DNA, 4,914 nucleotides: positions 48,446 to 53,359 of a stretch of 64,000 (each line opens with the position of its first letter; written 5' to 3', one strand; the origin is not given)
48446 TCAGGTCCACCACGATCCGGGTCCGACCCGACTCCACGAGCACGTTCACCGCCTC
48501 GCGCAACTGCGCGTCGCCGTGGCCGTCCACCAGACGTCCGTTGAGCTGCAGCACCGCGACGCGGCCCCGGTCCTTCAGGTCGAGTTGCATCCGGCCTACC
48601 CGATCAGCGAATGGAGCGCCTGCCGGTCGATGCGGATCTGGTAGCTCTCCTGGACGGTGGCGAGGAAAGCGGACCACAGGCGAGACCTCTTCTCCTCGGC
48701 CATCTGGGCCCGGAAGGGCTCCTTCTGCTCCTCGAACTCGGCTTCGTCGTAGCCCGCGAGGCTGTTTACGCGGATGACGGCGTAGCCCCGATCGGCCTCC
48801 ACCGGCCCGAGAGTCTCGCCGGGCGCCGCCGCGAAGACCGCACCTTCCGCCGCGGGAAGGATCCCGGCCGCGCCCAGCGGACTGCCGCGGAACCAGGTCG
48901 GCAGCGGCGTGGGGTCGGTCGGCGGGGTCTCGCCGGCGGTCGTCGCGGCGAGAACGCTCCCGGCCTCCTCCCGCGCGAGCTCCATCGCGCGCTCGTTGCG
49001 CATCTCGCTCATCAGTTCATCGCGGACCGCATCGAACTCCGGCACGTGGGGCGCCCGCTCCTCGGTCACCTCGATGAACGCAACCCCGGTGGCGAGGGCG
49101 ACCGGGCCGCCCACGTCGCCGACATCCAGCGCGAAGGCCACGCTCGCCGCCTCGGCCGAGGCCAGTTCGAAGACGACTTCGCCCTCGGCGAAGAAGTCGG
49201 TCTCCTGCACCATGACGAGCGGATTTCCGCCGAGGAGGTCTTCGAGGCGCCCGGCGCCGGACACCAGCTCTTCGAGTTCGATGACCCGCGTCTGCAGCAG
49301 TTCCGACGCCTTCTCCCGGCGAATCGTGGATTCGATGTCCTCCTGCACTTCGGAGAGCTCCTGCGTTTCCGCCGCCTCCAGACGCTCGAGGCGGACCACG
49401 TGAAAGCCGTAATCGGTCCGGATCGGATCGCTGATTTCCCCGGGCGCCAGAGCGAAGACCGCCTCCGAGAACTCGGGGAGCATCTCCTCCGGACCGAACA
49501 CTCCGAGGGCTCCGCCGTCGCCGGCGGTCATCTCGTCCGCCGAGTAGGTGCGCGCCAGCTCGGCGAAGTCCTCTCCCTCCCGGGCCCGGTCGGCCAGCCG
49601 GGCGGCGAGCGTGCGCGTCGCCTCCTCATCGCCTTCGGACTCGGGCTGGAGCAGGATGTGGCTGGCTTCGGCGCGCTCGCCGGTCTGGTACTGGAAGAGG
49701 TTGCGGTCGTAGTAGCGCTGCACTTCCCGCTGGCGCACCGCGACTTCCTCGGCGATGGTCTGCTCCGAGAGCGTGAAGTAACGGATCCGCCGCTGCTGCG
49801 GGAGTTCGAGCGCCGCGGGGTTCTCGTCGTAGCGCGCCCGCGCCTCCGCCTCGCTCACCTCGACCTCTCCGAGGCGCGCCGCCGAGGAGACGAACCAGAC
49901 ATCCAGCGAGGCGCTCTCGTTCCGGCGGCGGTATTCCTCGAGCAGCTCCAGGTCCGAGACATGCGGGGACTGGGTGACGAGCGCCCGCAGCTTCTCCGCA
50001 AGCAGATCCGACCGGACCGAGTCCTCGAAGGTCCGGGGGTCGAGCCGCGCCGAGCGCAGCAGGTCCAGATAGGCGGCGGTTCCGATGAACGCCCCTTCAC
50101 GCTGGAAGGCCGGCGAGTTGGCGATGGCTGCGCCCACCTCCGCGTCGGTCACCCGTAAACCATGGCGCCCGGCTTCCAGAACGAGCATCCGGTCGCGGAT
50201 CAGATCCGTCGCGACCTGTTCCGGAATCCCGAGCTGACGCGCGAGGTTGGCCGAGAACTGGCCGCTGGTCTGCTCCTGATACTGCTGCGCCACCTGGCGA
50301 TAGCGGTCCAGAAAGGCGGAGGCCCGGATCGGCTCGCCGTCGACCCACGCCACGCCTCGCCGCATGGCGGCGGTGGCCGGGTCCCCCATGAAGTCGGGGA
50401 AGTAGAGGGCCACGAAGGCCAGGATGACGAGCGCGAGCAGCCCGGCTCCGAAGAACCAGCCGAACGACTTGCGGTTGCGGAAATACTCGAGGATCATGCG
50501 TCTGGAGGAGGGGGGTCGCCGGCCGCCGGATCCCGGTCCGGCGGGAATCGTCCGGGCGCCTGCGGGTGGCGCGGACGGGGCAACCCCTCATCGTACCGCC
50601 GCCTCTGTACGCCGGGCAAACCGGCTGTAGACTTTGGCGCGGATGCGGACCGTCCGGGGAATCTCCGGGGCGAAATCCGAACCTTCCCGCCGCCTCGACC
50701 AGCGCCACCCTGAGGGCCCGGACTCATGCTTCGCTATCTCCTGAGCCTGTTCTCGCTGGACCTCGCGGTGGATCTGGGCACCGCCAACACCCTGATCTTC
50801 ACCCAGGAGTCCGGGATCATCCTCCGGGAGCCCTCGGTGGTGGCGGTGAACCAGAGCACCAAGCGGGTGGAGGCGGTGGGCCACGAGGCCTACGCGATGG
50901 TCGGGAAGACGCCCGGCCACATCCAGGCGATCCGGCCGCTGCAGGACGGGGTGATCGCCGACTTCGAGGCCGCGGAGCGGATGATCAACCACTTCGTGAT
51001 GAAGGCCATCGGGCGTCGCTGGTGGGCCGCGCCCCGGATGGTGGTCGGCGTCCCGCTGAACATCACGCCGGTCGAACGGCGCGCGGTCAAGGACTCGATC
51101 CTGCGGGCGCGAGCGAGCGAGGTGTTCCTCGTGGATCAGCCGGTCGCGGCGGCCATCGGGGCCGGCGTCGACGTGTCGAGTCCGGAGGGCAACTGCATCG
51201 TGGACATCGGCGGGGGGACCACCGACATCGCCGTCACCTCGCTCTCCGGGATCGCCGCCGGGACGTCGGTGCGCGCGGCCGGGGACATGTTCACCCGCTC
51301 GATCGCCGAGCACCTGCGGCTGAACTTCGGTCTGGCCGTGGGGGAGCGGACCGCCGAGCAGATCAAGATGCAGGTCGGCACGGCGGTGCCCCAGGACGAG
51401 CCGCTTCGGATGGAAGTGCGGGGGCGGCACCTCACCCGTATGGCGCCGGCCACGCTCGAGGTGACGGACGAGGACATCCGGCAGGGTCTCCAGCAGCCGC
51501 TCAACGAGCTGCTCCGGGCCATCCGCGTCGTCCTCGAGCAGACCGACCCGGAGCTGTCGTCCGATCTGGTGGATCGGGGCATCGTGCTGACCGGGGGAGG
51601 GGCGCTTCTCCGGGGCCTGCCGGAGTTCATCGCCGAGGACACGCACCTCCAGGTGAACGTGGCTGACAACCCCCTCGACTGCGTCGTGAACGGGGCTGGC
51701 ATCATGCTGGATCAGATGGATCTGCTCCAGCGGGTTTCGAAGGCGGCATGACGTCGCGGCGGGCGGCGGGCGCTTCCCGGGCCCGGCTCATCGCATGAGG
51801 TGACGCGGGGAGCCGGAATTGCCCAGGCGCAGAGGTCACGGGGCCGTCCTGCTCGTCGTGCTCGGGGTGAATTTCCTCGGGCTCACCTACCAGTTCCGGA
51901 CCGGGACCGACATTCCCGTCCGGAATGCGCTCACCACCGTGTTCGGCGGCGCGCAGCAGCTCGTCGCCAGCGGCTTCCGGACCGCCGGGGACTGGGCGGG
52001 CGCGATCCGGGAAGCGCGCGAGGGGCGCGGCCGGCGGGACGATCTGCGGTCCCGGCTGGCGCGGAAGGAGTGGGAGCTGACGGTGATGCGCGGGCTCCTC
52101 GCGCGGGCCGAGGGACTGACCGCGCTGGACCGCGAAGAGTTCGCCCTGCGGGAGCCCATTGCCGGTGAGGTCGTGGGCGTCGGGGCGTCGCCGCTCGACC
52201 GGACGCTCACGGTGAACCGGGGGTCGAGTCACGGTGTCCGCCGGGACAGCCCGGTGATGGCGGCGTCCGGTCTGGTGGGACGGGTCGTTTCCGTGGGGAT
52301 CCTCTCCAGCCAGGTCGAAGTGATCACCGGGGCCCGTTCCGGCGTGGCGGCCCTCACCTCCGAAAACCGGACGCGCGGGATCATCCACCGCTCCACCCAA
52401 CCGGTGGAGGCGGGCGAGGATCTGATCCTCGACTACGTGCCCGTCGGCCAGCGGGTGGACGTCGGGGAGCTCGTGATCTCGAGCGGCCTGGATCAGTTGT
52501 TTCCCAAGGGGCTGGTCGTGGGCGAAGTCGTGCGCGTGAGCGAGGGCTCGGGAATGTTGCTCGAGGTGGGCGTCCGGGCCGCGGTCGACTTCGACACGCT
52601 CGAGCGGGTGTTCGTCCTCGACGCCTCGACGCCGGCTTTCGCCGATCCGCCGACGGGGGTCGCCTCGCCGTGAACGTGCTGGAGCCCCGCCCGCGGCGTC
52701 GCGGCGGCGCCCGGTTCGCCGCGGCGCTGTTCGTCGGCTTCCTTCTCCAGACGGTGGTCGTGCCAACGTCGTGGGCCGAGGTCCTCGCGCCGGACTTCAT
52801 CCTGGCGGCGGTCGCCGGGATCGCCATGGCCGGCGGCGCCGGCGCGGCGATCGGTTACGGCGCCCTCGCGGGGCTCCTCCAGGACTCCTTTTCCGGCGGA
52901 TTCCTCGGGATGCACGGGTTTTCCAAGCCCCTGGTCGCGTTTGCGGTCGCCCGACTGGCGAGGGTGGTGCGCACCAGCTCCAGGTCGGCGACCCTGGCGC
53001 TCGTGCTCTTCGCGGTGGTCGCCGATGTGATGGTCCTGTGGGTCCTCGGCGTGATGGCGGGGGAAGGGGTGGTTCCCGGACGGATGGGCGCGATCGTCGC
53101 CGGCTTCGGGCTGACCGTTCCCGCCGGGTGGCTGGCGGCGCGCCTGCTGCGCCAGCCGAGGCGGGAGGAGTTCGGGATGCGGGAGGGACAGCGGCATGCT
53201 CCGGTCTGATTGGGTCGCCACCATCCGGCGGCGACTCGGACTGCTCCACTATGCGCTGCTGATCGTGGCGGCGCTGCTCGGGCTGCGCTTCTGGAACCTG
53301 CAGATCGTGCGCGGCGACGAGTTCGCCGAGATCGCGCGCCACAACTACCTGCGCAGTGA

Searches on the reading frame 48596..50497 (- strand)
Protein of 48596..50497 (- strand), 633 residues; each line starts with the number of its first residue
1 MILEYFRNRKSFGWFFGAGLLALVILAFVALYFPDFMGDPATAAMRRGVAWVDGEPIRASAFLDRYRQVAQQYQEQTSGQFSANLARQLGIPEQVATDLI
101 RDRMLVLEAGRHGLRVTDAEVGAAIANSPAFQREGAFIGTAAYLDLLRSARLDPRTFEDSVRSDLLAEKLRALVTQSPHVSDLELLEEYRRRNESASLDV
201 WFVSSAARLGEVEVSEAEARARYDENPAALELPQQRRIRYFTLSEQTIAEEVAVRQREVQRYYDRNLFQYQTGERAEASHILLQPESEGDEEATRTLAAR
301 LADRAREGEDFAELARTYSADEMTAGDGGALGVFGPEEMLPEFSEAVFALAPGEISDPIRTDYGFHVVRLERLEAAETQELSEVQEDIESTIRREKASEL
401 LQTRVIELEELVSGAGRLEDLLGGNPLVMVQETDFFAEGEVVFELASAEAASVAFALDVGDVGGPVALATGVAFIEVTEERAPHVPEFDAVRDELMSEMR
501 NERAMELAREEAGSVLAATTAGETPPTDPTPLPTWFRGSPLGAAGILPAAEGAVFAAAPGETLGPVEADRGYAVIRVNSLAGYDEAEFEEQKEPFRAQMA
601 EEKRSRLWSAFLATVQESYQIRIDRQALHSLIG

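Call 54: search_protein_families(library=pfam, proteins=[window:48596-50497:-], max_evalue=0.00001)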
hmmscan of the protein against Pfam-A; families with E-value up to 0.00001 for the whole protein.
window:48596-50497:- (633 aa): 5 families
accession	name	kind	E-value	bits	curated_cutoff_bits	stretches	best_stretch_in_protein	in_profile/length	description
PF13145.12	Rotamase_2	-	6.7e-36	124.2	27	2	256-385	3-120/121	PPIC-type PPIASE domain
PF00639.27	Rotamase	-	8.7e-33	113.6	21.7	1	280-371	1-96/97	PPIC-type PPIASE domain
PF13624.11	SurA_N_3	-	2.7e-32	112.3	27.2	1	3-171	2-162/162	SurA-like N-terminal domain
PF13616.12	Rotamase_3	-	2.8e-29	102.5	22.5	1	271-370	11-112/116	PPIC-type PPIASE domain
PF13623.11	SurA_N_2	-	1e-19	71.3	28.5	1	13-137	10-136/145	SurA-like N-terminal domain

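Call 55: find_homologous_proteins(query=window:48596-50497:-, max_evalue=1e-30)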
Query window:48596-50497:- (633 aa): 217 proteins with E <= 1e-30 among 8000 candidates; the best 120 are listed.
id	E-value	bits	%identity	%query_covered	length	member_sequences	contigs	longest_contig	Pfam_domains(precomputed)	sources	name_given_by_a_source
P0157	0.0e+0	1358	100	100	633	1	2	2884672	PF13145.13,PF00639.28,PF13624.12,PF13616.13,PF13623.12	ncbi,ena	-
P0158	0.0e+0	1058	77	100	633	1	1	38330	PF13145.13,PF00639.28,PF13624.12,PF13616.13,PF13623.12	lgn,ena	-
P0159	0.0e+0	1044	77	100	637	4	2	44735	PF13145.13,PF00639.28,PF13624.12,PF13616.13,PF13623.12,PF09312.17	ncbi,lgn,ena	-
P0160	0.0e+0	1043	77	100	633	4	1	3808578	PF13145.13,PF00639.28,PF13624.12,PF13616.13,PF13623.12,PF09312.17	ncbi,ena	-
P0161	0.0e+0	1041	76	100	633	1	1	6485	PF13145.13,PF00639.28,PF13624.12,PF13616.13,PF13623.12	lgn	-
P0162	1.5e-282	957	70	100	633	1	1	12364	PF13145.13,PF00639.28,PF13624.12,PF13616.13,PF13623.12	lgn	-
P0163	1.7e-279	947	69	100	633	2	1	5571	PF13145.13,PF00639.28,PF13624.12,PF13616.13,PF13623.12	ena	-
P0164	9.8e-277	938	70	100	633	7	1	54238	PF13145.13,PF00639.28,PF13624.12,PF13616.13,PF13623.12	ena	-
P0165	2.0e-276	937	68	100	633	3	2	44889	PF13145.13,PF00639.28,PF13624.12,PF13616.13,PF13623.12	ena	-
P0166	3.1e-276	936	68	100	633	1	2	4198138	PF13145.13,PF00639.28,PF13624.12,PF13616.13,PF13623.12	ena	-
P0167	8.9e-275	931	68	100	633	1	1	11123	PF13145.13,PF00639.28,PF13624.12,PF13616.13,PF13623.12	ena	-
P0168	2.8e-274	930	68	100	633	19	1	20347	PF13145.13,PF00639.28,PF13624.12,PF13616.13,PF13623.12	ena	-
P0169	3.3e-274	929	68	100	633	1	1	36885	PF13145.13,PF00639.28,PF13624.12,PF13616.13,PF13623.12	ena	-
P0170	2.0e-273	927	67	100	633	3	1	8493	PF13145.13,PF00639.28,PF13624.12,PF13616.13,PF13623.12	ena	-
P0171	1.2e-272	924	67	100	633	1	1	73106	PF13145.13,PF00639.28,PF13624.12,PF13616.13,PF13623.12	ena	-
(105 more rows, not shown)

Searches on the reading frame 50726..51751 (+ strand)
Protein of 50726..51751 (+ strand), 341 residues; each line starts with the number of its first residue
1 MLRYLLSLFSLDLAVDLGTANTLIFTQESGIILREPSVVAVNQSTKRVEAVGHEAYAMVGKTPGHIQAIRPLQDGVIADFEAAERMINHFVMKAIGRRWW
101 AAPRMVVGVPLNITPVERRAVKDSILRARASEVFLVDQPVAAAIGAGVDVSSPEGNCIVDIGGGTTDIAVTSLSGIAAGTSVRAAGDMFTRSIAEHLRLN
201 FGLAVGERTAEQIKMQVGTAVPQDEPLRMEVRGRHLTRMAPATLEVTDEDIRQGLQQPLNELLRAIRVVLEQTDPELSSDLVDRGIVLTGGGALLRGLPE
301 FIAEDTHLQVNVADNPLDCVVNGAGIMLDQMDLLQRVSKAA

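Call 84: search_protein_families(library=pfam, proteins=[window:50726-51751:+], max_evalue=0.00001)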
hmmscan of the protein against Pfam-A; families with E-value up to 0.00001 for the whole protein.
window:50726-51751:+ (341 aa): 4 families
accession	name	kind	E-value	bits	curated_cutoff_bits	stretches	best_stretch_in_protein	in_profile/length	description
PF06723.19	MreB_Mbl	-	2e-127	425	27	1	12-335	3-326/327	MreB/Mbl protein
PF14450.12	FtsA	-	5.2e-11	43.4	31.8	1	157-314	1-111/127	Cell division protein FtsA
PF00022.25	Actin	-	1.2e-09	37.7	27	1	25-199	20-189/410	Actin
PF00012.26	HSP70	-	1.6e-07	30.4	20.6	1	105-206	136-243/599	Hsp70 protein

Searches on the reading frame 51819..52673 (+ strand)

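Call 84: search_protein_families(library=pfam, proteins=[window:51819-52673:+], max_evalue=0.00001)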
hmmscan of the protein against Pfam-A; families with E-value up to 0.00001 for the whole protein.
window:51819-52673:+ (284 aa): 1 family
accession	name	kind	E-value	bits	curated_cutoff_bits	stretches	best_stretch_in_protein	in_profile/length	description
PF04085.20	MreC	-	2.9e-34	118.4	28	1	118-267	1-146/147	Rod shape-determining protein MreC, barrel core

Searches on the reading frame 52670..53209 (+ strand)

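Call 84: search_protein_families(library=pfam, proteins=[window:52670-53209:+], max_evalue=0.00001)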
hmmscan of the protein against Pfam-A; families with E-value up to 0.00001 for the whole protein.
window:52670-53209:+ (179 aa): 1 family
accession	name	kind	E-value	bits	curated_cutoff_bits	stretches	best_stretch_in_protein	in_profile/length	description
PF04093.17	MreD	-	3.1e-12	47.3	24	1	20-125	14-118/158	rod shape-determining protein MreD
